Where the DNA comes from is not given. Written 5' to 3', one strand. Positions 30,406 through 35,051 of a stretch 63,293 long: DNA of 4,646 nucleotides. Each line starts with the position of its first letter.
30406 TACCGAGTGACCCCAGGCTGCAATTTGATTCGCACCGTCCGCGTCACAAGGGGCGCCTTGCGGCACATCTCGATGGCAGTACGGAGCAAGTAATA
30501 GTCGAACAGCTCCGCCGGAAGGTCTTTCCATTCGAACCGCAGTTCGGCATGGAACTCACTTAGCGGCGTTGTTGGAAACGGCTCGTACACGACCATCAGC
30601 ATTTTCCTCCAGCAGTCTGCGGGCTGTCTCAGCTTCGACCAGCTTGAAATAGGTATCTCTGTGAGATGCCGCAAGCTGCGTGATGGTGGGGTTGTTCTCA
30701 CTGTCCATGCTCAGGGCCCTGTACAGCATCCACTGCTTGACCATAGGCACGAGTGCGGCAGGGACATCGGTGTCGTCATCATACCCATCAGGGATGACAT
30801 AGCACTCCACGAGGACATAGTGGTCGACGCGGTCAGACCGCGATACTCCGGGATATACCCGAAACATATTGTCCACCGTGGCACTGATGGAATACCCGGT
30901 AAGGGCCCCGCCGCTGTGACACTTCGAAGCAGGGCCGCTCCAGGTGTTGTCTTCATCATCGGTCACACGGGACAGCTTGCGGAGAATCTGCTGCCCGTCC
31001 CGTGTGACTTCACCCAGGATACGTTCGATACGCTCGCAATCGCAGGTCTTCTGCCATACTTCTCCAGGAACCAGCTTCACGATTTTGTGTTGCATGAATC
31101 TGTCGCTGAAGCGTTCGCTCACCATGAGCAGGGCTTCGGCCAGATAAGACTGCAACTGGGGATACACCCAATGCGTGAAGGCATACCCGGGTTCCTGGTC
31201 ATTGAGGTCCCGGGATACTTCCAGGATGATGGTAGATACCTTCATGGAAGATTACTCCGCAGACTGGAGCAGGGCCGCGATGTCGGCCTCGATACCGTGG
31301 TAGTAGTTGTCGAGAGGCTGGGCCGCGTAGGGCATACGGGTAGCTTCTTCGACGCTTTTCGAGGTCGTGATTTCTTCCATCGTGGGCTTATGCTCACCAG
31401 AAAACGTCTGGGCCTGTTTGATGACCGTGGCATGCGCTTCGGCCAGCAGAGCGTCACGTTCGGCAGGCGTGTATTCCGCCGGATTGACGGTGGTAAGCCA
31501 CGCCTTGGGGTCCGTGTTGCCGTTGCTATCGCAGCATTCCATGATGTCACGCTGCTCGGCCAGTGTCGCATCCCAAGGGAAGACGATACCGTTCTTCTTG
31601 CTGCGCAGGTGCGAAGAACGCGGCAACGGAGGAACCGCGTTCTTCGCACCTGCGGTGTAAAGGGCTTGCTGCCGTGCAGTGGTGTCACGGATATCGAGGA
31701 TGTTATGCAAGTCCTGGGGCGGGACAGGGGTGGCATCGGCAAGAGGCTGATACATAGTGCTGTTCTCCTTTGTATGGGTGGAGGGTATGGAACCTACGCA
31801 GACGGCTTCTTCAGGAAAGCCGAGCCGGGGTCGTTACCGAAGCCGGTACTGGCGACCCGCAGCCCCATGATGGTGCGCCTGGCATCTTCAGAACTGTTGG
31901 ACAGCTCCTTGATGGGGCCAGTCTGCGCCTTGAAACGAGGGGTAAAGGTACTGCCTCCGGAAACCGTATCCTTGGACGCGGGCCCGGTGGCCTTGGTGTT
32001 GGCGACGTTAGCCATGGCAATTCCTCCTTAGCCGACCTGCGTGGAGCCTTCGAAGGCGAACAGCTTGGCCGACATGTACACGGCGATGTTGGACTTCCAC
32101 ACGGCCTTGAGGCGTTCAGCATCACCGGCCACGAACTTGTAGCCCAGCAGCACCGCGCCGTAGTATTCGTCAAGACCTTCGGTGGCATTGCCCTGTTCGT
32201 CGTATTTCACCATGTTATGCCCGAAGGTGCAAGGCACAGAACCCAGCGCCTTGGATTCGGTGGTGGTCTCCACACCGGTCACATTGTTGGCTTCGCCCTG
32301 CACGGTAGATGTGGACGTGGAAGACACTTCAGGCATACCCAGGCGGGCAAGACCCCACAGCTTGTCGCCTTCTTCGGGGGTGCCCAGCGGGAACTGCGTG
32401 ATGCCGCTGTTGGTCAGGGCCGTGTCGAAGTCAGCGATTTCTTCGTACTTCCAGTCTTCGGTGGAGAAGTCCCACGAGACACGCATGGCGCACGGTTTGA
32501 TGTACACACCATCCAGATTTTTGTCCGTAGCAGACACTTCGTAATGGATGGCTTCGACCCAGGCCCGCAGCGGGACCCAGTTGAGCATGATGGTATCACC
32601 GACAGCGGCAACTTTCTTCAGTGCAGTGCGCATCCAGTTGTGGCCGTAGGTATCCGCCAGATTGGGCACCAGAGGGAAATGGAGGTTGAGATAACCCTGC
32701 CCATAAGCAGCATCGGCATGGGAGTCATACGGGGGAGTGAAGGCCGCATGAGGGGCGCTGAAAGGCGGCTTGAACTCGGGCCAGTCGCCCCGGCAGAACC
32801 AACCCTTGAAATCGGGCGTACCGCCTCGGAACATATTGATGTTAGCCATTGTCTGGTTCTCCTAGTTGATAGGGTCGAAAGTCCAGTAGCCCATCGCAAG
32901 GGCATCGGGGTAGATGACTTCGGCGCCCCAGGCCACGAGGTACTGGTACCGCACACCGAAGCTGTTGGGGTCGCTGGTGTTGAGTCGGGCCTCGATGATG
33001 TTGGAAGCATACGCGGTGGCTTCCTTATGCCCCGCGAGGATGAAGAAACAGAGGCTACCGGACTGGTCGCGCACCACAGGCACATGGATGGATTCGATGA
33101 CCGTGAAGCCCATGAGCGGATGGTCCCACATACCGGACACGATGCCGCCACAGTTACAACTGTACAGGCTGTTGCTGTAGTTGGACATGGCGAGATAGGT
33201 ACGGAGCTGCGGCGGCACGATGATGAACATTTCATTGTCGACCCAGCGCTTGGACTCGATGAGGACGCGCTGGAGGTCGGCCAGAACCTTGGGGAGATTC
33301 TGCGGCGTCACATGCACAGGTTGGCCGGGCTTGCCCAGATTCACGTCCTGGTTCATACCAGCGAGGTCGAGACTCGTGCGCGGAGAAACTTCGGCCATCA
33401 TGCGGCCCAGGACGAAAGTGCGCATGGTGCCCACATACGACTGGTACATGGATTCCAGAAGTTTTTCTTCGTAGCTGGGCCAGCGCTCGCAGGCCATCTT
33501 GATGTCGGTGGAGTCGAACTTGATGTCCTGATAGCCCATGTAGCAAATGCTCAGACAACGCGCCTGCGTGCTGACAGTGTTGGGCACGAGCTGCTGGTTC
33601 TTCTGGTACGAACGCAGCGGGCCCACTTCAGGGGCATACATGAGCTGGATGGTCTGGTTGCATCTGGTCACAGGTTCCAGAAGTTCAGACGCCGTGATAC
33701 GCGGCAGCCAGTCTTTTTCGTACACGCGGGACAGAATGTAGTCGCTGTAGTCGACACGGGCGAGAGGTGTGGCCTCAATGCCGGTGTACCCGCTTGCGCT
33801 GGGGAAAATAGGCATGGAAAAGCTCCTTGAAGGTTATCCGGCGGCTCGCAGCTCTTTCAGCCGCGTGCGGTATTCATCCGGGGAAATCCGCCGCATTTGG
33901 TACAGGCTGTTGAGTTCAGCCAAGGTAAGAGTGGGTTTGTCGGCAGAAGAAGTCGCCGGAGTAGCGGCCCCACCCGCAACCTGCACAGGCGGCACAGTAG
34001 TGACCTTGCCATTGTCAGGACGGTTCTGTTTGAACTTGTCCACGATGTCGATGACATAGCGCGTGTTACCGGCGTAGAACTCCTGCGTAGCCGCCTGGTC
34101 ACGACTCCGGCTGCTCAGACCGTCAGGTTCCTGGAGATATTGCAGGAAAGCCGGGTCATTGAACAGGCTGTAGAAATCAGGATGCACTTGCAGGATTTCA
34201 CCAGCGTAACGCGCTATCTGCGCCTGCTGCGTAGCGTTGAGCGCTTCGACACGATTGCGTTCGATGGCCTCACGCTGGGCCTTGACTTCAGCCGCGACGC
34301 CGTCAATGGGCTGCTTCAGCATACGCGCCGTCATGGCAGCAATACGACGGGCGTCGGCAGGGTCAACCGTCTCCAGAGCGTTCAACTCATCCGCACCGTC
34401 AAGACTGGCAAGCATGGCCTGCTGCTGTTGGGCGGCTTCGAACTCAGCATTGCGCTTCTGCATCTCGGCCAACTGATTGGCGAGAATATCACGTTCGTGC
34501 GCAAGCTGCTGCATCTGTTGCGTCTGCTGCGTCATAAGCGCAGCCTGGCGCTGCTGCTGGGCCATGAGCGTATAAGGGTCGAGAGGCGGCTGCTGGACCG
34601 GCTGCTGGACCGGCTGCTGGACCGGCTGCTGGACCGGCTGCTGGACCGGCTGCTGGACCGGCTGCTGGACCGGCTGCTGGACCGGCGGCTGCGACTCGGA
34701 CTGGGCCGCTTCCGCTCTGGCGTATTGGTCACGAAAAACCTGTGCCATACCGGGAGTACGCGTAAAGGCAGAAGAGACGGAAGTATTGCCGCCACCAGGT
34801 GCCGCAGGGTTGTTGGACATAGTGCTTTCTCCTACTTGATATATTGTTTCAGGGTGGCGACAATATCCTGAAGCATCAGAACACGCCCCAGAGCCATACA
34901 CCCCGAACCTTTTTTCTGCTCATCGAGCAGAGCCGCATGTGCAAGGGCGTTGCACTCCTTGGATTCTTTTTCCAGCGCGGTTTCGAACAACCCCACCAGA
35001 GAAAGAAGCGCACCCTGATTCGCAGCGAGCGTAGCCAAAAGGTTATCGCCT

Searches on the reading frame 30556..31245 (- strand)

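Call 10: search_protein_families(library=phrogs, proteins=[window:30556-31245:-], max_evalue=0.01)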
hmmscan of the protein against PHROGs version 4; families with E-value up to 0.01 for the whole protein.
window:30556-31245:- (229 aa): 3 families
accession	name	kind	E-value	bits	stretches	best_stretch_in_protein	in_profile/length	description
phrog_399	-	head and packaging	4.2e-20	73.3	1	1-208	2-202/220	structural protein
phrog_23184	-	unknown function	0.0012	20.1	1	155-200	14-60/85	-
phrog_27974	-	head and packaging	0.0095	16.3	0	155-200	170-216/239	portal protein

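Call 11: search_protein_families(library=pfam, proteins=[window:30556-31245:-], max_evalue=0.01)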
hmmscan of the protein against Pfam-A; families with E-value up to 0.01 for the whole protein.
window:30556-31245:- (229 aa): 1 family
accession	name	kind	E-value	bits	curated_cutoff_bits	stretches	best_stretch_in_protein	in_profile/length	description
PF24175.2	SU10_adaptor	-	1.2e-14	55.6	27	1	1-205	1-175/194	SU10 adaptor protein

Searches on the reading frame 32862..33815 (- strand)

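Call 10: search_protein_families(library=phrogs, proteins=[window:32862-33815:-], max_evalue=0.01)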
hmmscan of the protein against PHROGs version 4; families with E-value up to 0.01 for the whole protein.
window:32862-33815:- (317 aa): 1 family
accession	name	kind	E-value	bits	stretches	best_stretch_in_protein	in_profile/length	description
phrog_267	-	head and packaging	2.4e-10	41.2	1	130-307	145-321/410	major head protein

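Call 11: search_protein_families(library=pfam, proteins=[window:32862-33815:-], max_evalue=0.01)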
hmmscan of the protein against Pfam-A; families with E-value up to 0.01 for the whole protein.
window:32862-33815:- (317 aa): 0 families

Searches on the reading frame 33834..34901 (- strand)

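Call 10: search_protein_families(library=phrogs, proteins=[window:33834-34901:-], max_evalue=0.01)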
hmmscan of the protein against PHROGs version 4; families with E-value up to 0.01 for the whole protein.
window:33834-34901:- (355 aa): 1 family
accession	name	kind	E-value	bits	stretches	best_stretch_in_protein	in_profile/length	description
phrog_37891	-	unknown function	9.3e-23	82.2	1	70-354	47-336/343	-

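Call 11: search_protein_families(library=pfam, proteins=[window:33834-34901:-], max_evalue=0.01)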
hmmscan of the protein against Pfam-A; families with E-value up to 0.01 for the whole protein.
window:33834-34901:- (355 aa): 1 family
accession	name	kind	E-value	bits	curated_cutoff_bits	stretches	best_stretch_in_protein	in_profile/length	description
PF13388.11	DUF4106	-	0.00086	19.1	27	1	49-138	182-269/431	Protein of unknown function (DUF4106)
